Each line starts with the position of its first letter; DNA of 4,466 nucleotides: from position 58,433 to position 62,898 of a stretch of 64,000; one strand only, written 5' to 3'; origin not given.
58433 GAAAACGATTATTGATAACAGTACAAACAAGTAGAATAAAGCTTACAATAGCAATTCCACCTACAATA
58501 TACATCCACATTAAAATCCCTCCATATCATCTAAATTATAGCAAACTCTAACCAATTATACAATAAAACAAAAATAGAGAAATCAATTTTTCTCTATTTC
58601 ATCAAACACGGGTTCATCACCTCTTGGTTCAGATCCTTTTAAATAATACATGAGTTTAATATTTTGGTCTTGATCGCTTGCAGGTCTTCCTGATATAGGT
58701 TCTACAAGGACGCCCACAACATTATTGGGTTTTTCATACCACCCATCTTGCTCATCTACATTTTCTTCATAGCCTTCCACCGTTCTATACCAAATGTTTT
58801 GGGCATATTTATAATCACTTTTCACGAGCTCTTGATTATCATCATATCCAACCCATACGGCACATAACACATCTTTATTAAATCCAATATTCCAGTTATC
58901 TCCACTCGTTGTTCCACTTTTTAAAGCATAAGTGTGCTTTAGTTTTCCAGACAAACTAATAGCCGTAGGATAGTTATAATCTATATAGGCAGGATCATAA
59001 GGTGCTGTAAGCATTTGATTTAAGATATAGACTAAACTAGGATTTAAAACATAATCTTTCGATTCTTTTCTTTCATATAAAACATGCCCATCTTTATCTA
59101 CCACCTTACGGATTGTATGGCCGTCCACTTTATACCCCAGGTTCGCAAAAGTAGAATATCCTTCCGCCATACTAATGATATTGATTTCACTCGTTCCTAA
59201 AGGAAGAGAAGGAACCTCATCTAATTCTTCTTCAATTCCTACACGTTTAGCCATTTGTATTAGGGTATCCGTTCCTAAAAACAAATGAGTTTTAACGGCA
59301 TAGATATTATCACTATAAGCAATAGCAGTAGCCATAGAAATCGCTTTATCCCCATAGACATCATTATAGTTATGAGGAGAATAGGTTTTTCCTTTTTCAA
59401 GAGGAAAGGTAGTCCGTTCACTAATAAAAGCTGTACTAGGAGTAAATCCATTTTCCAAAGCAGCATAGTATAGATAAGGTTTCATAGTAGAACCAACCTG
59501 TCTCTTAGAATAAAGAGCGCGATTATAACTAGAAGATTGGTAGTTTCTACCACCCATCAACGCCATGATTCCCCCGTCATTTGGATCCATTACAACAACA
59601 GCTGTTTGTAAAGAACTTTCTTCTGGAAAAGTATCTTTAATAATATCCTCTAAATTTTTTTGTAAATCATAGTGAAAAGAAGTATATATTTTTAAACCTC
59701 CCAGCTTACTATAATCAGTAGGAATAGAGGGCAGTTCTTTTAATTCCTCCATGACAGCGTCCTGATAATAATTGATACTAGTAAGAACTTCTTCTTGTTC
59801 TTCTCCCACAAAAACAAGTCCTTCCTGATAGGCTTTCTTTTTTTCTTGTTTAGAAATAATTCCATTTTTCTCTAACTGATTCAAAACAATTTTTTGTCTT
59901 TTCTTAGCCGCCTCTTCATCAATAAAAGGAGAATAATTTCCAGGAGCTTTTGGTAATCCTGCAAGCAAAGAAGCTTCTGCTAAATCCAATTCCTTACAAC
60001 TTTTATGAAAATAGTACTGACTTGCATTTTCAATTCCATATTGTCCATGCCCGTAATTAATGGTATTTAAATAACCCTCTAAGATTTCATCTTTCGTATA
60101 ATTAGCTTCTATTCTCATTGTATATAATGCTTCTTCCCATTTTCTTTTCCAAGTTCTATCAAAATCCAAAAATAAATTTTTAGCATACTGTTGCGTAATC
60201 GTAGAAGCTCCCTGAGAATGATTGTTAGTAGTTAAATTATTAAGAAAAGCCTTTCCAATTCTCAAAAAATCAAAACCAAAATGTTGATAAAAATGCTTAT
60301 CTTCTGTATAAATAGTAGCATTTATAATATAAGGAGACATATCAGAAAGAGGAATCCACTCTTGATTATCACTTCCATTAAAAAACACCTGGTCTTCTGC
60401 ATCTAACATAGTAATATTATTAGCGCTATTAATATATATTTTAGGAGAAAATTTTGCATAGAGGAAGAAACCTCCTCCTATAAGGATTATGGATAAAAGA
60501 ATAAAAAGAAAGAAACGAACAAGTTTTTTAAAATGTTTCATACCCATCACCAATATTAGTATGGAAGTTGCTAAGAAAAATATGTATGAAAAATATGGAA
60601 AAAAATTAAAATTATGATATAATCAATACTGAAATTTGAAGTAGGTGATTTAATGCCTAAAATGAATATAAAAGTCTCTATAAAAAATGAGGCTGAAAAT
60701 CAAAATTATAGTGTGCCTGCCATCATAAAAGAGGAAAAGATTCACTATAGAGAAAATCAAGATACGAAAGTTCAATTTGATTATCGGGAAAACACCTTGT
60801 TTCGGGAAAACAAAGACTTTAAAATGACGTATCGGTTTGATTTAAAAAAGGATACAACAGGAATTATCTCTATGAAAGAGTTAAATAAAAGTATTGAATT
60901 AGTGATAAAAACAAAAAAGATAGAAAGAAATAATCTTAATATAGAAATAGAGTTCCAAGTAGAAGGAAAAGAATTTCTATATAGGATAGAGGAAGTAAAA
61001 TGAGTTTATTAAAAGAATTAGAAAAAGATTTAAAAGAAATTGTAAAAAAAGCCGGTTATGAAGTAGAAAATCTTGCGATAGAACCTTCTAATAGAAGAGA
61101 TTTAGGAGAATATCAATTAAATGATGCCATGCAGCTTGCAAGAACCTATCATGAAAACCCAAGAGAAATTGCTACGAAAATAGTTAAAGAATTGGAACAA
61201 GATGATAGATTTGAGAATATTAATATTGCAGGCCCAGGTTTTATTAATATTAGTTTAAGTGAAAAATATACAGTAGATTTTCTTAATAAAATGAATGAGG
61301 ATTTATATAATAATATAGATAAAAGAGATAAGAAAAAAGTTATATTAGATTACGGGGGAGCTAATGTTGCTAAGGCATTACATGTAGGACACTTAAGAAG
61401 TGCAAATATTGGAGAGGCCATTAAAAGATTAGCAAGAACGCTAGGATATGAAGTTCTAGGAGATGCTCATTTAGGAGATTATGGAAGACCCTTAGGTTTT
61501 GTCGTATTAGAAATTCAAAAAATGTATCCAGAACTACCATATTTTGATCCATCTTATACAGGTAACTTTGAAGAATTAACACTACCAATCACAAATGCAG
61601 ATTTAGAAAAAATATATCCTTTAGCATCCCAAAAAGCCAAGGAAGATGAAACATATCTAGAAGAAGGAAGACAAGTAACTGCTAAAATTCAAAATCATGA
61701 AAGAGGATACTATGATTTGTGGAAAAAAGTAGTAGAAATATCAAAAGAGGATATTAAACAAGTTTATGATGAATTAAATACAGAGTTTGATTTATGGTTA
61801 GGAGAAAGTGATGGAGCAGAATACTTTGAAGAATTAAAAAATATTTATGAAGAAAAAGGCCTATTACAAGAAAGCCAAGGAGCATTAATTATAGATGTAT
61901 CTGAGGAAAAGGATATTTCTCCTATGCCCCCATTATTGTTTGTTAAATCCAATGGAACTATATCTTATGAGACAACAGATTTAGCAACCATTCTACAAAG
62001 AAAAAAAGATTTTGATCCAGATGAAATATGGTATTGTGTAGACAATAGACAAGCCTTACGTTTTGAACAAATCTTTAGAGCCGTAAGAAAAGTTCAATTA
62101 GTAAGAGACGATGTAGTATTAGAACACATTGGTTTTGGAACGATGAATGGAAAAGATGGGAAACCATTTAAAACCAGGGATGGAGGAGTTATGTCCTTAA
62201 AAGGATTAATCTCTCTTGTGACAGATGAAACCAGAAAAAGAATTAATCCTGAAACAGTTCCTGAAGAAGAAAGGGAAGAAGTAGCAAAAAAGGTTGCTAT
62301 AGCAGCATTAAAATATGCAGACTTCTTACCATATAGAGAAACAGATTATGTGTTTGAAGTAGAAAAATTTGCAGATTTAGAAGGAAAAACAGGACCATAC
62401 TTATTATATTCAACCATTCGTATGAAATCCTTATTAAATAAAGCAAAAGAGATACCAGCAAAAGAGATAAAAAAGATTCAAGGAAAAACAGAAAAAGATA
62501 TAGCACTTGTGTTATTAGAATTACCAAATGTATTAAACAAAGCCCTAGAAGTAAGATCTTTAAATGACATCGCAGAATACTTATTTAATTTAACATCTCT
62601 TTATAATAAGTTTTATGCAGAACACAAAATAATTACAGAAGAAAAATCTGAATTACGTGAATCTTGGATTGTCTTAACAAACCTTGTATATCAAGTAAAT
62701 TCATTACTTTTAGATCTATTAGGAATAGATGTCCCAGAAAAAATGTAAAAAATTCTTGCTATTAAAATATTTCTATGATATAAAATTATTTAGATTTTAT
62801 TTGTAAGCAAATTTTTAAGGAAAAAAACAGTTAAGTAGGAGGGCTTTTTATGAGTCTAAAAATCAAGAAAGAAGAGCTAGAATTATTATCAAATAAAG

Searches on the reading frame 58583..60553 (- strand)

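Call 58: search_protein_families(library=pfam, proteins=[window:58583-60553:-], max_evalue=0.00001)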
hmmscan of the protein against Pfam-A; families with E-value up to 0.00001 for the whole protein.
window:58583-60553:- (656 aa): 2 families
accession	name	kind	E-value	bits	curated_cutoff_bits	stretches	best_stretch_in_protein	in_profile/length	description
PF00912.28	Transgly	-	3.9e-63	212.5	27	1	61-227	11-177/178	Transglycosylase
PF00905.27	Transpeptidase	-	3.1e-23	82.9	22.1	1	318-522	2-222/299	Penicillin binding protein transpeptidase domain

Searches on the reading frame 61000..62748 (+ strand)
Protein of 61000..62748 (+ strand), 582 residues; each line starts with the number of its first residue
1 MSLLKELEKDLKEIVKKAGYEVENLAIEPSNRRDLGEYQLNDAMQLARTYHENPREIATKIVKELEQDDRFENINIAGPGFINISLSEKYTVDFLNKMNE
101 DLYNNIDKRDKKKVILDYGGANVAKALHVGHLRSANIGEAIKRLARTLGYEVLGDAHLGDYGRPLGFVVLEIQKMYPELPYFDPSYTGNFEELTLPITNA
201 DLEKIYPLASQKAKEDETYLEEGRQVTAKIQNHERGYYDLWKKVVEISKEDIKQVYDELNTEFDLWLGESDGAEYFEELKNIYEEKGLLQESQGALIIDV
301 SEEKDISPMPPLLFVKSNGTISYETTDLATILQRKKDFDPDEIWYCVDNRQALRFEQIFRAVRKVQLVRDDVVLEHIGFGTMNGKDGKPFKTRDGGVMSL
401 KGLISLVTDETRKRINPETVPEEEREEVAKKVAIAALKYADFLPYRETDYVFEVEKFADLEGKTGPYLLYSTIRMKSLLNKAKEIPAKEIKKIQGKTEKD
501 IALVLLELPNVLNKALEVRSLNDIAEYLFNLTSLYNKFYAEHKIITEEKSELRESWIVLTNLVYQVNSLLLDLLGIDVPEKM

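Call 58: search_protein_families(library=pfam, proteins=[window:61000-62748:+], max_evalue=0.00001)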
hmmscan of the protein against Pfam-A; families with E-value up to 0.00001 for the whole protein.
window:61000-62748:+ (582 aa): 3 families
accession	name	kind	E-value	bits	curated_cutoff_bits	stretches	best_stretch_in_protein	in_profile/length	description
PF00750.26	tRNA-synt_1d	-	1e-73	248.8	23.3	1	102-453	11-348/349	tRNA synthetases class I (R), catalytic domain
PF03485.21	Arg_tRNA_synt_N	-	4.7e-22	78.9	21.5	1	6-86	2-85/85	Arginyl tRNA synthetase N terminal domain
PF05746.21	DALR_1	-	6.1e-20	71.9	22.3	1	468-582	1-117/117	DALR anticodon binding domain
